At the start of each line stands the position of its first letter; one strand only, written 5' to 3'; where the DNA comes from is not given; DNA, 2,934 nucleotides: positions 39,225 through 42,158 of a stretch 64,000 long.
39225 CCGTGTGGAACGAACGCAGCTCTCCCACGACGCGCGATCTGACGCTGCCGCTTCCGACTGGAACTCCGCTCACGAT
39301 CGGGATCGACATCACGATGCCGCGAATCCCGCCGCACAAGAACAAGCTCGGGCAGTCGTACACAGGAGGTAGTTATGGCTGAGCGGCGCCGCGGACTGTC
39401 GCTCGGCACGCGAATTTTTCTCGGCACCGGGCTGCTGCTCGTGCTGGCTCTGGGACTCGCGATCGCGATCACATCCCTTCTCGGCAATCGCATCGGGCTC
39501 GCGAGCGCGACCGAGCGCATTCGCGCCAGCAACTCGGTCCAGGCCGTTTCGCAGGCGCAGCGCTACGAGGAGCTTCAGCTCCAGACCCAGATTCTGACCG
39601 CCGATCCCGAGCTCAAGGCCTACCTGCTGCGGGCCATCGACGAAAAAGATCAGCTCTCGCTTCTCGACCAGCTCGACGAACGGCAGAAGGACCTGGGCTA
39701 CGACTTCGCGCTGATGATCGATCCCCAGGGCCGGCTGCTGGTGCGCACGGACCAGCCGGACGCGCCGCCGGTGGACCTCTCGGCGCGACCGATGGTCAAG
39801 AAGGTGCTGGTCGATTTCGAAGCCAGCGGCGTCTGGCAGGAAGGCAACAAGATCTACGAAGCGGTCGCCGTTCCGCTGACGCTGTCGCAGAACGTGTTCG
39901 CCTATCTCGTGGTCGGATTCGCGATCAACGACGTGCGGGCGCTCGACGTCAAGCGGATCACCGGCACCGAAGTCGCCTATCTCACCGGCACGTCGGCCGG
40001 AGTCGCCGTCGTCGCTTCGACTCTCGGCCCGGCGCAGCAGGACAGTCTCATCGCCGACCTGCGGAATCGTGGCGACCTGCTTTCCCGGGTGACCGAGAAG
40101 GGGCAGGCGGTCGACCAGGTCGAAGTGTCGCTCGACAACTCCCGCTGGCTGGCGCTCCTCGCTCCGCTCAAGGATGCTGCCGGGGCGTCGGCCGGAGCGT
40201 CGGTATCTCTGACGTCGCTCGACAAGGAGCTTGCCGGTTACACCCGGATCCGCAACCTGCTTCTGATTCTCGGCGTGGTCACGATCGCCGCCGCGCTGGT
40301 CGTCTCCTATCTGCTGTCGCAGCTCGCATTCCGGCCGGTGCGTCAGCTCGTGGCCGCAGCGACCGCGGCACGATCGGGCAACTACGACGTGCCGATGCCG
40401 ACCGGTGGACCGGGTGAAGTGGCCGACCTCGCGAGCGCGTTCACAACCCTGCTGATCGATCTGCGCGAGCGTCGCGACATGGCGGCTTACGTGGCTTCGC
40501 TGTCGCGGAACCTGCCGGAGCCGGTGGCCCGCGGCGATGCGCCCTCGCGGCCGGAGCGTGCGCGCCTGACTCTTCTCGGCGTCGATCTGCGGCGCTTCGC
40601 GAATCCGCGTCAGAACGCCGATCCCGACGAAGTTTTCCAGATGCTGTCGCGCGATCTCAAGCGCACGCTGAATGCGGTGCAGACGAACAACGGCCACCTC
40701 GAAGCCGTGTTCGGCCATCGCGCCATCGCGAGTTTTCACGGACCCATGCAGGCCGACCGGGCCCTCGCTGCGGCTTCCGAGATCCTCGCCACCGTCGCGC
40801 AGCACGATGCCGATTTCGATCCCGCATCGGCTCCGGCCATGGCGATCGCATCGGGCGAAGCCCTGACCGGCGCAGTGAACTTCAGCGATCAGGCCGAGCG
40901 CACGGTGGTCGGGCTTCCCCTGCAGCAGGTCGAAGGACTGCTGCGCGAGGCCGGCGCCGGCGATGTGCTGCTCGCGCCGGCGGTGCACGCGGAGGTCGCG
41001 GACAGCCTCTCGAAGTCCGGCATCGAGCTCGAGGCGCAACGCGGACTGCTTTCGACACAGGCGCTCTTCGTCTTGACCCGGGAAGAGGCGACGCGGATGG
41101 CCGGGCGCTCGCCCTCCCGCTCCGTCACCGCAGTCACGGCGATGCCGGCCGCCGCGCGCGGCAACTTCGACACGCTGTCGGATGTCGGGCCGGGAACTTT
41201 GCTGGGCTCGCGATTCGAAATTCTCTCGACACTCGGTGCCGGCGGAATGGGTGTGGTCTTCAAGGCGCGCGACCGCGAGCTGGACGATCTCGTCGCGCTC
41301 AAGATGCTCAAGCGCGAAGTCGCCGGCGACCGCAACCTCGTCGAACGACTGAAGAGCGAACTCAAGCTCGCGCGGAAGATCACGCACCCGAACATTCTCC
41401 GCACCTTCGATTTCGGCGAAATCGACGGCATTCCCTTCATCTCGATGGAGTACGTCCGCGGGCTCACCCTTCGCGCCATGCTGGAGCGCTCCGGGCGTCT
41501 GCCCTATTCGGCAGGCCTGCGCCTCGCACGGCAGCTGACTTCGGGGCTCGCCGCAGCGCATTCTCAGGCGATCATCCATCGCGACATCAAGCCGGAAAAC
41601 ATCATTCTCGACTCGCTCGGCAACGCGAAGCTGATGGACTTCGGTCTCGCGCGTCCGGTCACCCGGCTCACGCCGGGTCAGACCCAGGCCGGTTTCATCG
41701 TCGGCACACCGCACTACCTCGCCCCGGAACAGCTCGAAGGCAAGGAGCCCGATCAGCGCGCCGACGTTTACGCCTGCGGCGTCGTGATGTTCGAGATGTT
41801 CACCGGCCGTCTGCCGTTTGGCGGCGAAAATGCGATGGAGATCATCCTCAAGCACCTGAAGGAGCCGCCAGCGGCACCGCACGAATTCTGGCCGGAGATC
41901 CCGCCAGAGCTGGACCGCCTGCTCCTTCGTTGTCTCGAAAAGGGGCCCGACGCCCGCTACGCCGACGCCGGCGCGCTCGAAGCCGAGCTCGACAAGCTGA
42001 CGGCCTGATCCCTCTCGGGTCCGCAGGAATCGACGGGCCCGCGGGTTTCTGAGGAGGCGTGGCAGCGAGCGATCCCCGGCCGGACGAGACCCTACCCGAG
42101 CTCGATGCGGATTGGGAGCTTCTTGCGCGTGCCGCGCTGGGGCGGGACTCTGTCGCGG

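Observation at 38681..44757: Translationally coupled module: blue-copper-type periplasmic protein, Cache/HAMP/cyclase-like Ser/Thr kinase, ECF sigma, anti-sigma-like and CpxP-like proteins, followed by CorA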

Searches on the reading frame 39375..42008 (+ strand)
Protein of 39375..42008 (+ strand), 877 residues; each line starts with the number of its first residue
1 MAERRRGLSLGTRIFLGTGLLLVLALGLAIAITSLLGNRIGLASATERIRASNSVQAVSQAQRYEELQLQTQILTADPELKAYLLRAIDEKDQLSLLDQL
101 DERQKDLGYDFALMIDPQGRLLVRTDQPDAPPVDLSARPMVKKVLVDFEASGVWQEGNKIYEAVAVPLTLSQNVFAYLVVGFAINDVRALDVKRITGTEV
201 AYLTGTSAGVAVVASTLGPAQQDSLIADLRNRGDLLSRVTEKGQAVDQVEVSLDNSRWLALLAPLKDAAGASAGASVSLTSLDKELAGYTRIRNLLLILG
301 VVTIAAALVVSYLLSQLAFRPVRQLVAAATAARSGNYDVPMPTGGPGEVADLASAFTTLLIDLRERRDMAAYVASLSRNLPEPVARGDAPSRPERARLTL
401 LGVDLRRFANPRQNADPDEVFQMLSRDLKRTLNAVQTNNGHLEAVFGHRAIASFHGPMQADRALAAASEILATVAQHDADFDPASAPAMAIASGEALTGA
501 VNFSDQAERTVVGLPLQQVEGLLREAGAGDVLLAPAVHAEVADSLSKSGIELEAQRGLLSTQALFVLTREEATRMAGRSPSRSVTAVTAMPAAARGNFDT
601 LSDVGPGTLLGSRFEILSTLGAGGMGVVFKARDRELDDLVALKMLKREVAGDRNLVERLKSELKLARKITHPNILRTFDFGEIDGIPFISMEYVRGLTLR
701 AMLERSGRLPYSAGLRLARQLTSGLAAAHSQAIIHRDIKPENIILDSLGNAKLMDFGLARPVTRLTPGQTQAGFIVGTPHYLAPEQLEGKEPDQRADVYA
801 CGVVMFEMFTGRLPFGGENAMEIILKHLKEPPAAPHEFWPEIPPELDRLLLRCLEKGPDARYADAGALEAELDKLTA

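Call 3: search_protein_families(library=pfam, proteins=[window:39375-42008:+], max_evalue=0.1)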
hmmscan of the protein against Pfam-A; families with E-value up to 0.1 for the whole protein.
window:39375-42008:+ (877 aa): 8 families
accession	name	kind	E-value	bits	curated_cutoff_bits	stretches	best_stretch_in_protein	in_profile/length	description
PF00069.31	Pkinase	-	3.5e-53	181.1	31.7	1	614-863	1-253/263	Protein kinase domain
PF07714.23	PK_Tyr_Ser-Thr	-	9.2e-32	110.8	23.1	1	615-861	2-248/258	Protein tyrosine and serine/threonine kinase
PF00672.30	HAMP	-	1.7e-08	35.1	25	1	316-364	4-52/53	HAMP domain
PF14531.12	Kinase-like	-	0.0046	16.7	25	1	704-818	137-254/289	Kinase-like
PF14012.11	DUF4229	-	0.017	15.6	27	1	301-334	32-65/68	Protein of unknown function (DUF4229)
PF01636.29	APH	-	0.028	14.6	23.2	1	717-760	154-198/239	Phosphotransferase enzyme family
PF03109.22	ABC1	-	0.036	13.7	22.9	0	689-763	145-218/244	ABC1 atypical kinase-like domain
PF17667.7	Pkinase_fungal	-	0.071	12.3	24.1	0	730-797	305-375/387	Fungal protein kinase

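Call 4: search_protein_families(library=ncbifam, proteins=[window:39375-42008:+], max_evalue=0.1)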
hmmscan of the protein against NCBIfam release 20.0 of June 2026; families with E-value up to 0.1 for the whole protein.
window:39375-42008:+ (877 aa): 31 families (the best 25 are shown)
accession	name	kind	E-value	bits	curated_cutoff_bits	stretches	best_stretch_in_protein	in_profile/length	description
NF033483.0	PknB_PASTA_kin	equivalog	5.3e-97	326.1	450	1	607-875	2-268/563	Stk1 family PASTA domain-containing Ser/Thr kinase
NF047741.1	antiphage_MADS6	equivalog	8.4e-53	179.8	460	2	712-876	299-461/612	methylation-associated defense system protein kinase MAD6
NF052427.1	StpK7MSMEG_1200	equivalog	2.3e-52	178.3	900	1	614-871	9-264/601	serine/threonine protein kinase StpK7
TIGR03903.1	TOMM_kin_cyc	equivalog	1.6e-45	155.4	705.75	1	639-869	5-241/1267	TOMM system kinase/cyclase fusion protein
NF009651.0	PRK13184.1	equivalog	2.2e-38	131.8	839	1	613-874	3-289/932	serine/threonine-protein kinase PknD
NF033442.0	BREX_PglW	equivalog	2e-27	95.4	990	1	603-868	503-762/1391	BREX system serine/threonine kinase PglW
NF053615.1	SerThrKinAfsKStmc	equivalog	4.6e-27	95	1300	1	613-863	14-256/809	protein serine/threonine kinase AfsK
NF038150.1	lanthi_synth_IV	equivalog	1.6e-25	89.6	650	1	605-873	182-454/851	class IV lanthionine synthetase LanL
NF058632.1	SerThrKinPrkT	equivalog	1.5e-11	43.9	280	1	611-747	20-152/322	serine/threonine protein kinase PrkT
NF038151.1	lanthi_synth_III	equivalog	1.5e-10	40.1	575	1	610-811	218-425/833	class III lanthionine synthetase LanKC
NF043056.1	T4SS_LegK1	equivalog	1.2e-09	37.4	550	1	729-808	202-283/516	Dot/Icm T4SS effector kinase LegK1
TIGR03724.2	arch_bud32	equivalog_domain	6.2e-08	32.4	125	1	687-760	68-132/193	KEOPS complex kinase/ATPase Bud32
NF033092.0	HK_WalK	equivalog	8.2e-08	31.3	725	1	229-367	111-250/594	cell wall metabolism sensor histidine kinase WalK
NF038263.1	prot_phos_SiaA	equivalog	4.2e-07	28.9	700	1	281-364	294-380/658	biofilm regulation protein phosphatase SiaA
NF011463.0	PRK14879.1-4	equivalog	3.1e-06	26.8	188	1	688-760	94-161/237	Kae1-associated kinase Bud32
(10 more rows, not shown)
